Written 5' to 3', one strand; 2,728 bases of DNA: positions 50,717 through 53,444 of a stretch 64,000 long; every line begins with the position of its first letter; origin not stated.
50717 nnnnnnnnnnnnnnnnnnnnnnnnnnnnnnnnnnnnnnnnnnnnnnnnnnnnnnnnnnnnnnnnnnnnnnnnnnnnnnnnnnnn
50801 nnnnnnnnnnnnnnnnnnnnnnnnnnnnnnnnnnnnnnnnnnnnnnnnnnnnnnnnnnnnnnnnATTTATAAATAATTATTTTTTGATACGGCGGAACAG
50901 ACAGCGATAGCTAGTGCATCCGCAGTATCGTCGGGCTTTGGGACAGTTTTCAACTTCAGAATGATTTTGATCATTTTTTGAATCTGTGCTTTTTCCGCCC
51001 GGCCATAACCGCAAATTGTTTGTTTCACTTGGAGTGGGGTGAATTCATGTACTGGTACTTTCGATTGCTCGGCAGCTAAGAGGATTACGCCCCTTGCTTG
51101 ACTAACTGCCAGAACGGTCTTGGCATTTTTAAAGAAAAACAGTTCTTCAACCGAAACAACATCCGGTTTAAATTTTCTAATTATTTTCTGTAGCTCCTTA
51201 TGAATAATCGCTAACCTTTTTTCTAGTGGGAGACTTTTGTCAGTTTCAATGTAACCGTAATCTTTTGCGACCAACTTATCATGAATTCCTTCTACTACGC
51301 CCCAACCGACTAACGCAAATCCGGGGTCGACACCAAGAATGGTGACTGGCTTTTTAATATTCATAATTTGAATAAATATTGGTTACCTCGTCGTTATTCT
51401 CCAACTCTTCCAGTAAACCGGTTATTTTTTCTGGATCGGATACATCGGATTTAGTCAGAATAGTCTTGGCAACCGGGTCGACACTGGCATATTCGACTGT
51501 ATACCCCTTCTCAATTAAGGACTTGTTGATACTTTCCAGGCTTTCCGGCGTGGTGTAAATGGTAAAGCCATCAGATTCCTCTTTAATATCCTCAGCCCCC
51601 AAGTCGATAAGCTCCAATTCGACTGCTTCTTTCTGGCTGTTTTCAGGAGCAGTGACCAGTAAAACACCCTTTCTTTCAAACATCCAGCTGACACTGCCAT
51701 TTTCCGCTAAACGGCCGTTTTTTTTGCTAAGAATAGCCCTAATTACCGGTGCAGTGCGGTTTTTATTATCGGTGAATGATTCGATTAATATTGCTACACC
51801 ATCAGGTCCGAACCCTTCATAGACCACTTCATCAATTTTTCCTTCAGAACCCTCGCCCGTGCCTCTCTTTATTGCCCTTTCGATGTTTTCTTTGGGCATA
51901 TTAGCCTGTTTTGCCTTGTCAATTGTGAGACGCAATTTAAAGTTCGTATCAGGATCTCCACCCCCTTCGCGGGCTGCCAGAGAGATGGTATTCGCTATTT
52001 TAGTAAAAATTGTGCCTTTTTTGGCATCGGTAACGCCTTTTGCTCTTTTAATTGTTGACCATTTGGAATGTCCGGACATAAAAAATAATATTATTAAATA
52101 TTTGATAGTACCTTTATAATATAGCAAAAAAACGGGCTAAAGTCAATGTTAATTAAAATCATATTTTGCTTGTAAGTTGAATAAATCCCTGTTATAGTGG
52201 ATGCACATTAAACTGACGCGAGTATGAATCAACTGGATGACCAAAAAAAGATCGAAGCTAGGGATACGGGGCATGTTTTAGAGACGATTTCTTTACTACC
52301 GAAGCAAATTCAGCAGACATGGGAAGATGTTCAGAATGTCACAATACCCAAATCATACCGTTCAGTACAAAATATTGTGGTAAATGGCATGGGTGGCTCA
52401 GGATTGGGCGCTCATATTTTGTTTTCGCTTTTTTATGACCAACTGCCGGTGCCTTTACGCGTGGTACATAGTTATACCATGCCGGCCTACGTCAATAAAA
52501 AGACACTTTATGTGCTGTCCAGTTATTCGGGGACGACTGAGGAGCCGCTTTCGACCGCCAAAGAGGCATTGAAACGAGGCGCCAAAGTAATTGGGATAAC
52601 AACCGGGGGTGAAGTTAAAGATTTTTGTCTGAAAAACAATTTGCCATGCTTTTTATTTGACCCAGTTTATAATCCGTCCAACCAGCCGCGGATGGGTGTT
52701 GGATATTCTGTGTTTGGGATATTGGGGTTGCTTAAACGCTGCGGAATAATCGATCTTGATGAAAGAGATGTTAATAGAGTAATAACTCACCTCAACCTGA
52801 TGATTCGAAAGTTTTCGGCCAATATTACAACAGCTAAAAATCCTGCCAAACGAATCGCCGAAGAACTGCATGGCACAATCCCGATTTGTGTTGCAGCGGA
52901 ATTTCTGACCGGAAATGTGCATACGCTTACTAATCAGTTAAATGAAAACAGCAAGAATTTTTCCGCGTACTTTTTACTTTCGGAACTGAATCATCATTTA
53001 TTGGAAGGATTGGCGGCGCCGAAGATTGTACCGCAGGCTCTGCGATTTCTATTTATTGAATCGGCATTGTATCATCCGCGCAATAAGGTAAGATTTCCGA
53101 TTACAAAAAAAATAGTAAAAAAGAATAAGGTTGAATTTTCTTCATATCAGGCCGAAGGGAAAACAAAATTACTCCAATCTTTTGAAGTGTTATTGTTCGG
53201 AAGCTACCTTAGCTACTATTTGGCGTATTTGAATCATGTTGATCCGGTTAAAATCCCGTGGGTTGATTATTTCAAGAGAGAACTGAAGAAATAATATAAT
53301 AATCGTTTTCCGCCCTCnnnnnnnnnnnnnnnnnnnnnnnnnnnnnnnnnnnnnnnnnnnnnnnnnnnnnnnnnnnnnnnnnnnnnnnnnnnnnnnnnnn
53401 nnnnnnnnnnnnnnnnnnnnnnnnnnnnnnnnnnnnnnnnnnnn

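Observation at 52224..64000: Large glycosylation locus: PGI/PMI, two Dpm1-like GT2 synthases, SAM-methyltransferase and six GT-C-like polytopic membrane proteins (incl. tandem paralogs)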

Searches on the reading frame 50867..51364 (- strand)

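Call 10: search_protein_families(library=pfam, proteins=[window:50867-51364:-], max_evalue=0.001)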
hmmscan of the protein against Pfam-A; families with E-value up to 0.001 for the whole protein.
window:50867-51364:- (165 aa): 1 family
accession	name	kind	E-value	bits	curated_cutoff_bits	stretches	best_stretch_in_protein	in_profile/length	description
PF02075.23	RuvC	-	7.8e-50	169.1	22.2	1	9-156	1-147/148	Crossover junction endodeoxyribonuclease RuvC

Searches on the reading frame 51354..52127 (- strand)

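Call 10: search_protein_families(library=pfam, proteins=[window:51354-52127:-], max_evalue=0.001)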
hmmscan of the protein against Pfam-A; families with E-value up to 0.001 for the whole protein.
window:51354-52127:- (257 aa): 2 families
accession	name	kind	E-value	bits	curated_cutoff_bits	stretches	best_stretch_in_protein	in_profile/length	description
PF01709.26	Transcrip_reg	-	2.9e-46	157.6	27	1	99-255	2-160/160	TACO1/YebC second and third domain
PF20772.2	TACO1_YebC_N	-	5.3e-32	110.5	36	1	21-92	1-73/73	TACO1/YebC protein N-terminal domain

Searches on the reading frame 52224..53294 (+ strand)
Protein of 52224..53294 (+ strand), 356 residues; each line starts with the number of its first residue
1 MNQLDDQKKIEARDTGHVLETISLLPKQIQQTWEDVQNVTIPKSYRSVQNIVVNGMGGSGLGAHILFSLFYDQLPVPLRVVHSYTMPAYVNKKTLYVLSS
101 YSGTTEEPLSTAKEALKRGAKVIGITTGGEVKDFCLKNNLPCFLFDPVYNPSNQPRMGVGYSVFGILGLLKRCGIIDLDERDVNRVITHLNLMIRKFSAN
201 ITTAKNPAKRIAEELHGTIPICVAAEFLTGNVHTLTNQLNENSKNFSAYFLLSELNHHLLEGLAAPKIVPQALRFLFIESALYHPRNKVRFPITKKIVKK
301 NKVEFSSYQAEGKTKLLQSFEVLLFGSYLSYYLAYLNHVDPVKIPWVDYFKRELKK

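Call 5: search_protein_families(library=pfam, proteins=[window:52224-53294:+], max_evalue=0.01)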
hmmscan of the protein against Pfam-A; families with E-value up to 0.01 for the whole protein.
window:52224-53294:+ (356 aa): 3 families
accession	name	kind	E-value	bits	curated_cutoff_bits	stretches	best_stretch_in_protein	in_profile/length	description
PF10432.14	bact-PGI_C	-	4.7e-32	111.4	24.5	1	205-354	2-151/151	Bacterial phospho-glucose isomerase C-terminal SIS domain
PF01380.27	SIS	-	2.3e-05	24.6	25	1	46-127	3-88/131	SIS domain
PF13580.11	SIS_2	-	0.0061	17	27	0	92-126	103-137/138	SIS domain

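Call 6: search_protein_families(library=ncbifam, proteins=[window:52224-53294:+], max_evalue=0.01)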
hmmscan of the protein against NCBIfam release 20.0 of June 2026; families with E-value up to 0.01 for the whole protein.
window:52224-53294:+ (356 aa): 14 families
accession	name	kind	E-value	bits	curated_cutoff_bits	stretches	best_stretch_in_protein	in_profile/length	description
NF006425.0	PRK08674.1-5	equivalog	1.1e-78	264.6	471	1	3-354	4-353/358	bifunctional phosphoglucose/phosphomannose isomerase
NF006426.0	PRK08674.1-6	subfamily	5e-72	242.7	295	1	4-356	2-351/354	bifunctional phosphoglucose/phosphomannose isomerase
NF006424.0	PRK08674.1-3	equivalog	9.9e-61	206.1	730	1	3-354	5-352/355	bifunctional phosphoglucose/phosphomannose isomerase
NF006423.0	PRK08674.1-2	equivalog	5.2e-54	183.3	254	1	19-355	4-317/317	bifunctional phosphoglucose/phosphomannose isomerase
TIGR02128.1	G6PI_arch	equivalog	1.9e-52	178.1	213.9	1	29-355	5-308/308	bifunctional phosphoglucose/phosphomannose isomerase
NF006422.0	PRK08674.1-1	subfamily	1.3e-21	77.4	317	1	33-267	12-224/302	bifunctional phosphoglucose/phosphomannose isomerase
NF007080.0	PRK09533.1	equivalog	7.8e-08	30.6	712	1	42-211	450-626/949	bifunctional transaldolase/phosoglucose isomerase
TIGR03127.2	RuMP_HxlB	equivalog_domain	5.8e-06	26.3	160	1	33-128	15-108/178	6-phospho-3-hexuloisomerase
NF003016.0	PRK03868.1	equivalog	0.00021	20.2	487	1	25-117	37-136/410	glucose-6-phosphate isomerase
TIGR01135.1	glmS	equivalog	0.00044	18.9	418.05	1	24-127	267-373/607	glutamine--fructose-6-phosphate transaminase (isomerizing)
NF001484.0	PRK00331.1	subfamily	0.00089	17.7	381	1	26-126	262-367/601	isomerizing glutamine--fructose-6-phosphate transaminase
NF041755.1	RuMP_HxlAB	equivalog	0.00097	18.2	500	1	28-128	226-324/391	bifunctional 3-hexulose-6-phosphate synthase/6-phospho-3-hexuloisomerase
NF002805.0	PRK02947.1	subfamily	0.003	16.8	135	1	88-127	103-142/247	sugar isomerase domain-containing protein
NF008590.0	PRK11557.1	equivalog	0.0034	16.8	355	0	45-127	129-214/282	MurR/RpiR family transcriptional regulator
